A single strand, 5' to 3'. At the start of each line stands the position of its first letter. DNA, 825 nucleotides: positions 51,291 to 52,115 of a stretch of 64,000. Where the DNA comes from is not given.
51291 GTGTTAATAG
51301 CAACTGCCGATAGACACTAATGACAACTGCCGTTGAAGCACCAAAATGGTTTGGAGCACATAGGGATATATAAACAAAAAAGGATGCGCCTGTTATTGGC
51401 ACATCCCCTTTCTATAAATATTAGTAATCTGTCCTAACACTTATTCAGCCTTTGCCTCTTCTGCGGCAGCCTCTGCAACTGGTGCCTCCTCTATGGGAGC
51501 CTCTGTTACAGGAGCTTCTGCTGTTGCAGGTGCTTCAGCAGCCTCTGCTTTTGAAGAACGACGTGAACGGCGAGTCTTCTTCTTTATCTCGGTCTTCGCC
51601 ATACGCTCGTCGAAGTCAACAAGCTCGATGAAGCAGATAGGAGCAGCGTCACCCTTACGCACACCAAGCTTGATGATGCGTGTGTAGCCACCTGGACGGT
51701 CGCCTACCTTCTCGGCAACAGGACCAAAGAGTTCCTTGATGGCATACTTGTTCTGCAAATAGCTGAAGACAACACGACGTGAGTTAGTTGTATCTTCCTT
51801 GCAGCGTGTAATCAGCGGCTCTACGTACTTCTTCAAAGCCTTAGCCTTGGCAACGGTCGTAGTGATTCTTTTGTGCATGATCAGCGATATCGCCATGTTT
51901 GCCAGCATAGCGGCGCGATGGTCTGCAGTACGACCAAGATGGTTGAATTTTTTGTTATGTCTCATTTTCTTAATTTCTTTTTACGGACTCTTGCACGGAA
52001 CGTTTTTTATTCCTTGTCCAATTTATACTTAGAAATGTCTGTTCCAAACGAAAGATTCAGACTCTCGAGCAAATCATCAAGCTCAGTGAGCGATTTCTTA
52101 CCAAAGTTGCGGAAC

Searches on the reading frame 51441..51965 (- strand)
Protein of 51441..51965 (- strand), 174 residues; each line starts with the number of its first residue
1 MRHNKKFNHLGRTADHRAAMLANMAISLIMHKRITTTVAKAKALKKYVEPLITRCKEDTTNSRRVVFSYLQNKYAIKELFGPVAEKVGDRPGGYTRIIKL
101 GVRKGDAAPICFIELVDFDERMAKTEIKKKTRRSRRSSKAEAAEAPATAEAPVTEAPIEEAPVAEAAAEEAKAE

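Call 71: search_protein_families(library=pfam, proteins=[window:51441-51965:-], max_evalue=0.001)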
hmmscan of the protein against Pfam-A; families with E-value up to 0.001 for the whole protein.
window:51441-51965:- (174 aa): 1 family
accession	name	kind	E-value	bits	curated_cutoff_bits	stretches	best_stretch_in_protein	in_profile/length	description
PF01196.24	Ribosomal_L17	-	8.8e-35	119.9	27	1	20-116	1-97/97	Ribosomal protein L17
